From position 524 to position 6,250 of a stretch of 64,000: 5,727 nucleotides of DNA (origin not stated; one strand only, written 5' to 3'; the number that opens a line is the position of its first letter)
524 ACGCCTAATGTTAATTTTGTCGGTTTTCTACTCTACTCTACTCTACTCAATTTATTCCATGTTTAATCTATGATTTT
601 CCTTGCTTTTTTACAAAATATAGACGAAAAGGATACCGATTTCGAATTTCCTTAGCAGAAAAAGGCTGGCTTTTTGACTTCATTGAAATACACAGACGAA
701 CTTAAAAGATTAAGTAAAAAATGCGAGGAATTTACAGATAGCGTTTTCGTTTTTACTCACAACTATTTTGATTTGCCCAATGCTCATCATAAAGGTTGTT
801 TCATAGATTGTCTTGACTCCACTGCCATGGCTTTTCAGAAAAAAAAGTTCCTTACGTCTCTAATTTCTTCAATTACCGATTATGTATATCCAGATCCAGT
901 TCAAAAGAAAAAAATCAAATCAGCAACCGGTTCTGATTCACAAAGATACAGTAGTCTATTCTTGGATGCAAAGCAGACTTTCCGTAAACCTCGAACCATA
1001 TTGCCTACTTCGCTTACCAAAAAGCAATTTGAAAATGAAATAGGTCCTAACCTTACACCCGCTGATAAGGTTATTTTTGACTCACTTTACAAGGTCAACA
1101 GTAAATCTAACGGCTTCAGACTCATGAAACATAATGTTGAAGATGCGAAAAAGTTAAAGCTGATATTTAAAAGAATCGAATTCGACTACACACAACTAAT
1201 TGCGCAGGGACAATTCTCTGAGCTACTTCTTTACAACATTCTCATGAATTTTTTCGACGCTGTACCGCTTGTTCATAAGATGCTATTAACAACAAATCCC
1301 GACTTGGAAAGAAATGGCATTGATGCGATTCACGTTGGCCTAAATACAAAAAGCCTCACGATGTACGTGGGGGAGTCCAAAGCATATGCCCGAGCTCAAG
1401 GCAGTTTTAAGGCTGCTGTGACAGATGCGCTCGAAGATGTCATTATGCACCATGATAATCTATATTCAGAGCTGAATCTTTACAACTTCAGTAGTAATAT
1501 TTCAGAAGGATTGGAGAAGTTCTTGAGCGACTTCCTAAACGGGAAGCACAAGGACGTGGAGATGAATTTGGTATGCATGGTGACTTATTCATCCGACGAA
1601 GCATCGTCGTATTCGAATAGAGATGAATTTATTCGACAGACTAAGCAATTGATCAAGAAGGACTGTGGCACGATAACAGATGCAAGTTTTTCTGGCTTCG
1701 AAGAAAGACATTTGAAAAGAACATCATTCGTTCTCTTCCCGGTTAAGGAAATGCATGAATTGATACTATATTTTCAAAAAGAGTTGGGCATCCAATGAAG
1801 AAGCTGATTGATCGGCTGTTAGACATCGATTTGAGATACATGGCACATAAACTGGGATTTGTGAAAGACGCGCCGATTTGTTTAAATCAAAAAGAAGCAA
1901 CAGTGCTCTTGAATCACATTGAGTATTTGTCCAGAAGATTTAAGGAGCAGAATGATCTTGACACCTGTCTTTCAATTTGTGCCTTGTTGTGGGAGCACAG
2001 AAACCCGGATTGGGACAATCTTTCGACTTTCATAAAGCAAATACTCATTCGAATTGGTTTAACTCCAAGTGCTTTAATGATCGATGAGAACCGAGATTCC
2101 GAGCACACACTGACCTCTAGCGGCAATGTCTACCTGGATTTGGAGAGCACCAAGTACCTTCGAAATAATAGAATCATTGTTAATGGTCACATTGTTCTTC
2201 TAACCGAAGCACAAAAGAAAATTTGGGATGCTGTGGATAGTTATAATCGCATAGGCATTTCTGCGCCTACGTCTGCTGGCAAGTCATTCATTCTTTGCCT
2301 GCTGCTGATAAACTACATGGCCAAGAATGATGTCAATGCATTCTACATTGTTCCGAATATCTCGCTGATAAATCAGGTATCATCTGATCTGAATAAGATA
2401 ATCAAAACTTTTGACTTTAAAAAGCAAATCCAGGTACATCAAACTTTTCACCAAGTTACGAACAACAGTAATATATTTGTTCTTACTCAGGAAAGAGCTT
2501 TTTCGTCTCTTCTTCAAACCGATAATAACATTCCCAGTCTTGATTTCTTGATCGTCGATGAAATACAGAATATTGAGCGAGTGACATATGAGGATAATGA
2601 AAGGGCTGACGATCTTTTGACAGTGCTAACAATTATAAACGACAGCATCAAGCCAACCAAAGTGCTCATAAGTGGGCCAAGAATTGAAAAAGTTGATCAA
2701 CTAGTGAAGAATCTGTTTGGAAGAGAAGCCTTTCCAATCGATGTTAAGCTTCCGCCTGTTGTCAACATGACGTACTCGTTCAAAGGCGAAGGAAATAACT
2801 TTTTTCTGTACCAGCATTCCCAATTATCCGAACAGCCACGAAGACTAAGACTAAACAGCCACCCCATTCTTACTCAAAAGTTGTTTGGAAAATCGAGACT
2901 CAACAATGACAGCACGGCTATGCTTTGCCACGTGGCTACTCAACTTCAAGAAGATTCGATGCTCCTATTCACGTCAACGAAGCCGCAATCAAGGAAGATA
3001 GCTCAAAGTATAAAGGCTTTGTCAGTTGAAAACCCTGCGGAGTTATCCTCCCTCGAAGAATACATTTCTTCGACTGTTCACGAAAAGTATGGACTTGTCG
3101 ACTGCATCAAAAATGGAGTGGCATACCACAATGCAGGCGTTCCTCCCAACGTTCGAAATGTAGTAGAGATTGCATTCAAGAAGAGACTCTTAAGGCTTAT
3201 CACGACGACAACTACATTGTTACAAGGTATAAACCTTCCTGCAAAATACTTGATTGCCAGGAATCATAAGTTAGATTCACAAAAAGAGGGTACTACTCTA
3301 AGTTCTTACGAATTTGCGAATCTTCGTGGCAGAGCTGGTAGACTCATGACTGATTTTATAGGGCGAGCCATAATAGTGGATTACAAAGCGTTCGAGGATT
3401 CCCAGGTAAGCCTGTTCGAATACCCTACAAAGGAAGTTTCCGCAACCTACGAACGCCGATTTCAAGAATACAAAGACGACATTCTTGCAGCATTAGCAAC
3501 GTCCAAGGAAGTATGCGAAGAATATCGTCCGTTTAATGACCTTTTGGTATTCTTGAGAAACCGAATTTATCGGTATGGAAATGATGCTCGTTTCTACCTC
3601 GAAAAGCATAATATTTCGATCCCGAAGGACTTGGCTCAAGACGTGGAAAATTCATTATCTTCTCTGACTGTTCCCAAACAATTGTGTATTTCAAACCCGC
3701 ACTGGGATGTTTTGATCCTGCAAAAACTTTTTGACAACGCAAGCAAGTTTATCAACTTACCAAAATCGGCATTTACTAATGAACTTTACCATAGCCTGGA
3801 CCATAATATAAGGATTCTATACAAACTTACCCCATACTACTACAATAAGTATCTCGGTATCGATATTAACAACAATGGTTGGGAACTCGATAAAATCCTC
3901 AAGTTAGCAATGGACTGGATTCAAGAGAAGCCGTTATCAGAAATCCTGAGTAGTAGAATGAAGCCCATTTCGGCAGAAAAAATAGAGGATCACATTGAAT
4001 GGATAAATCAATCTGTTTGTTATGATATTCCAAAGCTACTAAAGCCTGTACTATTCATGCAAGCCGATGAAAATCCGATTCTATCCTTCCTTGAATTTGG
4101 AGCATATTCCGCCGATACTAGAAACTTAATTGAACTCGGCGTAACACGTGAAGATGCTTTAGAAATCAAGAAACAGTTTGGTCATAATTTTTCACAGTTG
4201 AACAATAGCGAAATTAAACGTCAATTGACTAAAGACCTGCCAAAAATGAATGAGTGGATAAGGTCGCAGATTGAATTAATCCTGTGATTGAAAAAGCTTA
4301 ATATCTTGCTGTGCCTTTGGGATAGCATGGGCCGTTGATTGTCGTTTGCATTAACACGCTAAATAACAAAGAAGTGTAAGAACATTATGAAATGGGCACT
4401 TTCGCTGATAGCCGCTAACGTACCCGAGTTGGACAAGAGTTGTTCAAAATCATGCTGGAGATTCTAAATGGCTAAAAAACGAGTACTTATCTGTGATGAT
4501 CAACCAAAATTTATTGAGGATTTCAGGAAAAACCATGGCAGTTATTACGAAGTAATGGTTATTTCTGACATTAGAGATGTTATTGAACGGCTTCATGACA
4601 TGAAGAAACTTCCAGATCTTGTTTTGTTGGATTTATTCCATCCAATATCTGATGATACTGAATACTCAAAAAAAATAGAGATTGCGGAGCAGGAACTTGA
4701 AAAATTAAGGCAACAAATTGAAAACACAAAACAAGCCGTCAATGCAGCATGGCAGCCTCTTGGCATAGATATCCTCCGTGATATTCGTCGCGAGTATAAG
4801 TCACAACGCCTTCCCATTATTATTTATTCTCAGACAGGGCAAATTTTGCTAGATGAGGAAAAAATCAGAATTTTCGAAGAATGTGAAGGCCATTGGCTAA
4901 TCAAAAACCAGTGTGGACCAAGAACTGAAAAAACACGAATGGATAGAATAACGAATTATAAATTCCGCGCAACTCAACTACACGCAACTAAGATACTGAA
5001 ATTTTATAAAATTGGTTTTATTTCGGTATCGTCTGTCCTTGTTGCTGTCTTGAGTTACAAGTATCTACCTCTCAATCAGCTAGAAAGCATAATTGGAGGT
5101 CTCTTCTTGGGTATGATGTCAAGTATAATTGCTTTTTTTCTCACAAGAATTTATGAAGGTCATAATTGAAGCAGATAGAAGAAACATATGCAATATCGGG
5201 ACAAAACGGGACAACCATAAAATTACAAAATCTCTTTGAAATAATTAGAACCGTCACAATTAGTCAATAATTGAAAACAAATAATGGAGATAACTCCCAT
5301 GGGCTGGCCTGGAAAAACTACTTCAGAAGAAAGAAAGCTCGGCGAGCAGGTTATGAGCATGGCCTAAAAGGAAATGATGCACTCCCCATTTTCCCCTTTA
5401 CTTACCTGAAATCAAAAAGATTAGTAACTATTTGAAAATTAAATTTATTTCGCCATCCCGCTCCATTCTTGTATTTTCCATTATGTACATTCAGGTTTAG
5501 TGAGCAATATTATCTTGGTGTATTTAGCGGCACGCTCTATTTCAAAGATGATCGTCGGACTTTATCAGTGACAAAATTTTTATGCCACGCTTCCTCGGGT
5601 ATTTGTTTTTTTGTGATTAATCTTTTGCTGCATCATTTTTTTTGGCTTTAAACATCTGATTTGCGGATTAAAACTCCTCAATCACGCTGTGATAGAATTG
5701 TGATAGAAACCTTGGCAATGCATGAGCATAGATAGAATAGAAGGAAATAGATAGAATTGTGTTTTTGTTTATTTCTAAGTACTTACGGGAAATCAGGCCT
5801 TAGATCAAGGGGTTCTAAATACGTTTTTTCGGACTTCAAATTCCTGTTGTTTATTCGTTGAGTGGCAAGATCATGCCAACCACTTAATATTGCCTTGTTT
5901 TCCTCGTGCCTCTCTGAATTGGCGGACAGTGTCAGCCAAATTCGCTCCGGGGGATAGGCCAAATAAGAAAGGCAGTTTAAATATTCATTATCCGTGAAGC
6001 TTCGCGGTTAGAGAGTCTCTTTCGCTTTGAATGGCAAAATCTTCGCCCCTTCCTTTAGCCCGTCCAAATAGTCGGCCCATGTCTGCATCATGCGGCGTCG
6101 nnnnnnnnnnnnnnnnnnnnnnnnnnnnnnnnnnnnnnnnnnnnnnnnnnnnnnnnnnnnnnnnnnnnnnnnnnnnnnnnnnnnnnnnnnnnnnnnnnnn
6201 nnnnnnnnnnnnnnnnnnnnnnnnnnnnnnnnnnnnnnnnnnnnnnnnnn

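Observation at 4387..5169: Orphan receiver-domain protein with a coiled-coil insert and 2-TM tail, preceded by an abutting 26-codon uORF, in the defence island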

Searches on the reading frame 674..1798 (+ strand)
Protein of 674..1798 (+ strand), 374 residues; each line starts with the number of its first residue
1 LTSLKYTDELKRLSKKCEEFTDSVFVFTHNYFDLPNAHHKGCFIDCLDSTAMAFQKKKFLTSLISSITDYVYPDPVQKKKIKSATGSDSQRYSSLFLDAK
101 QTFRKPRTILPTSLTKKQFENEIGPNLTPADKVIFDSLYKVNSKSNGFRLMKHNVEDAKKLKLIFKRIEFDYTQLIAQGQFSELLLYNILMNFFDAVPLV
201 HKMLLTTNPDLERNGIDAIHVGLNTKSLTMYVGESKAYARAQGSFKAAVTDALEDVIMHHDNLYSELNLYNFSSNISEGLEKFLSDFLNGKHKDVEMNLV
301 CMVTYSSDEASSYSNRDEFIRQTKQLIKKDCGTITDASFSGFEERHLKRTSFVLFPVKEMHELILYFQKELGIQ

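Call 3: search_protein_families(library=pfam, proteins=[window:674-1798:+], max_evalue=0.1)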
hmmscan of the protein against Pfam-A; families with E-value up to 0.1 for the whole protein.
window:674-1798:+ (374 aa): 1 family
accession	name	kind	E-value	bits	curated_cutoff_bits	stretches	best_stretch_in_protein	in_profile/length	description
PF08878.16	HamA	-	2.4e-30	106.5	25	1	152-355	34-226/230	HamA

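Call 4: search_protein_families(library=padloc, proteins=[window:674-1798:+], max_evalue=0.1)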
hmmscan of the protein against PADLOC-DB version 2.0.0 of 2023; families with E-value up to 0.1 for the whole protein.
window:674-1798:+ (374 aa): 18 families
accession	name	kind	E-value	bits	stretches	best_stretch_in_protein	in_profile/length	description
PDLC00157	HamA1|HamA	-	5.6e-57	191.2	2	152-368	81-296/297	DUF1837 domain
PDLC00196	HamA2|HamA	-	2.6e-19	67.8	1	166-373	97-313/315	DUF1837 domain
PDLC00171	HamA1|HamA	-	6e-19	66.5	1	151-362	64-273/286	DUF1837 domain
PDLC00150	HamA1|HamA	-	2.8e-18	64.4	1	174-371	104-304/310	DUF1837 domain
PDLC00168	HamA1|HamA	-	8.3e-18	62.8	1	177-371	107-310/312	DUF1837 domain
PDLC00152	HamA1|HamA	-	2.6e-17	61.1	1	154-374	77-298/299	DUF1837 domain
PDLC00165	HamA1|HamA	-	3e-16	57.6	1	170-373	97-305/308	DUF1837 domain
PDLC00163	HamA1|HamA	-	1.4e-15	55.5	1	155-373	86-313/314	DUF1837 domain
PDLC00166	HamA1|HamA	-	4.5e-13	47.5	1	175-371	82-276/282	DUF1837 domain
PDLC00195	HamA2|HamA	-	2.6e-12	44.8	1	175-371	81-277/283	DUF1837 domain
PDLC00158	HamA1|HamA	-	6.7e-12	43.5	1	171-281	88-207/307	DUF1837 domain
PDLC00170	HamA1|HamA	-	2e-11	41.7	1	171-371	75-274/279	DUF1837 domain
PDLC00172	HamA1|HamA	-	9.2e-11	39.8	1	56-278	49-208/326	DUF1837 domain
PDLC00154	HamA1|HamA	-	1.3e-08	32.7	1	170-278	90-197/313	DUF1837 domain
PDLC00197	HamA2|HamA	-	1.4e-08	32.7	1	176-257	93-176/308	DUF1837 domain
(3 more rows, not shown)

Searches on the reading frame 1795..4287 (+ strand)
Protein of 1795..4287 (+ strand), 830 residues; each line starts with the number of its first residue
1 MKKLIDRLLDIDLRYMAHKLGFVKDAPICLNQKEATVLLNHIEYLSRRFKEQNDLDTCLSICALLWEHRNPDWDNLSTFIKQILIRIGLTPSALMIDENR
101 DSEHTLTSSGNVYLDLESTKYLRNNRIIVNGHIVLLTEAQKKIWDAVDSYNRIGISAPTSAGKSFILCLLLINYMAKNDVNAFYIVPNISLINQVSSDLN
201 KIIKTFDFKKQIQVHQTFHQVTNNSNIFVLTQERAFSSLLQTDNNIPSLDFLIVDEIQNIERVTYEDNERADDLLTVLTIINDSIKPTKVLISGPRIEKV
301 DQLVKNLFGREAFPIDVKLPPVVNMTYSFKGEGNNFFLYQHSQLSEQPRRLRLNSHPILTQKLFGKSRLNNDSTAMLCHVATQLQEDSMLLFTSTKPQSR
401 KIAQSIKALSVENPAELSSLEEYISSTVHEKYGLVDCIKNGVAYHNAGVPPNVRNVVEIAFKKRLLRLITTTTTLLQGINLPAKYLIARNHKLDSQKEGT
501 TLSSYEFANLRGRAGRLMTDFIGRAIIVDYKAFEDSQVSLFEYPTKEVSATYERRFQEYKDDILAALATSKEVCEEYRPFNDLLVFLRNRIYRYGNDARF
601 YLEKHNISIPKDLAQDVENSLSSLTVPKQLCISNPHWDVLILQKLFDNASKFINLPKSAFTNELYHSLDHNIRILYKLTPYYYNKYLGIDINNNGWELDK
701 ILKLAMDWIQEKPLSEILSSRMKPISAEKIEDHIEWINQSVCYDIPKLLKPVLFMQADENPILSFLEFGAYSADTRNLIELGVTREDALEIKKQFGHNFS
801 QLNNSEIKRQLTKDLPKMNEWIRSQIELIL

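Call 3: search_protein_families(library=pfam, proteins=[window:1795-4287:+], max_evalue=0.1)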
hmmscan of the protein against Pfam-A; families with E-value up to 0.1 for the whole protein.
window:1795-4287:+ (830 aa): 5 families
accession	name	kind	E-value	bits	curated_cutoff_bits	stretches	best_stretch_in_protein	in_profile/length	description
PF00270.35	DEAD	-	5.9e-17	62.3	26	1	137-267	1-136/167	DEAD/DEAH box helicase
PF04851.21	ResIII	-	3.8e-08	33.8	22.5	1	139-257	11-134/164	Type III restriction enzyme, res subunit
PF05127.21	NAT10_TcmA_helicase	-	0.0023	18.3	22.7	1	156-258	3-99/176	RNA cytidine acetyltransferase NAT10/TcmA, helicase domain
PF20720.3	nSTAND3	-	0.039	14.1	27.2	1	137-216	4-82/155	Novel STAND NTPase 3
PF00271.37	Helicase_C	-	0.067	13.9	23.5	0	441-516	41-108/110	Helicase conserved C-terminal domain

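Call 4: search_protein_families(library=padloc, proteins=[window:1795-4287:+], max_evalue=0.1)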
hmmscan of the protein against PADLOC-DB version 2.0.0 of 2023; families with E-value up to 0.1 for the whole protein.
window:1795-4287:+ (830 aa): 29 families (the best 25 are shown)
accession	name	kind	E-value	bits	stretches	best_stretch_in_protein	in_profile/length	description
PDLC00177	HamB1|HamB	-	5.8e-211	700.9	1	2-830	6-841/841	DEAD-box helicase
PDLC00187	HamB1|HamB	-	8.2e-87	290.3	1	75-813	86-826/851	DEAD-box helicase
PDLC00185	HamB1|HamB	-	2.9e-85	284.8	1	83-811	91-848/871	DEAD-box helicase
PDLC00186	HamB1|HamB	-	1.6e-83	279.2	1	31-812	44-837/864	DEAD-box helicase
PDLC00176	HamB1|HamB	-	1.8e-72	242.7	2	22-734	33-716/845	DEAD-box helicase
PDLC00200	HamB2|HamB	-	2.4e-70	235.6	1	81-797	90-821/865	DEAD-box helicase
PDLC00190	HamB1|HamB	-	4e-58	195.6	2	30-728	44-727/866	DEAD-box helicase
PDLC00199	HamB2|HamB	-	4.3e-56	188.4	1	21-535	26-525/841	DEAD-box helicase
PDLC00181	HamB1|HamB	-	5.9e-51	171.4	1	38-809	48-811/836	DEAD-box helicase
PDLC00180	HamB1|HamB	-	5.1e-47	158.8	1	39-550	20-456/709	DEAD-box helicase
PDLC00201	HamB2|HamB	-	8.7e-41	138.1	2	372-529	285-439/721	DEAD-box helicase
PDLC00184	HamB1|HamB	-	1.2e-38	130.8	2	369-572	313-514/738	DEAD-box helicase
PDLC04531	PDC-M23B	-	1.1e-30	104.5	1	153-535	316-718/1060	-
PDLC00191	HamB1|HamB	-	4e-28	96.1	1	120-530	87-486/767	DEAD-box helicase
PDLC00193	HamB1|HamB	-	3.8e-24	83.1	2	382-531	147-295/570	DEAD-box helicase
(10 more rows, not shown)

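Call 20: list_cluster_members(proteins=[P0001, P0003, window:1795-4287:+, window:6008-7237:-])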
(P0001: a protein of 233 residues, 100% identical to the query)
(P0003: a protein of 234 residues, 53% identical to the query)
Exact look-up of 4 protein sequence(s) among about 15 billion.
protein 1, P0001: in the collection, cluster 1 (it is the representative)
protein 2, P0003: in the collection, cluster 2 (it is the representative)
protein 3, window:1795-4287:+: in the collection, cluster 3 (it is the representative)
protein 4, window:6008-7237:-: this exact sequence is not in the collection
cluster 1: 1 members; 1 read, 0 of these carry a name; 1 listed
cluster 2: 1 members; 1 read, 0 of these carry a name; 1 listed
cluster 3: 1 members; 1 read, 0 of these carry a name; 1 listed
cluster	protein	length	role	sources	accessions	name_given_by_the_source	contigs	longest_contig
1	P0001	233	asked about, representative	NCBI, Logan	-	-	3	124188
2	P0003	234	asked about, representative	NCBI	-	-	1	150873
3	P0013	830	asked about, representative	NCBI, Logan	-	-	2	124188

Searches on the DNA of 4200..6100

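Call 60: search_rna_families(source=window, start=4200, end=6100, threshold=evalue, max_evalue=1)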
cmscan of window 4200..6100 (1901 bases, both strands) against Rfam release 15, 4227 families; matches with E-value up to 1: 0.
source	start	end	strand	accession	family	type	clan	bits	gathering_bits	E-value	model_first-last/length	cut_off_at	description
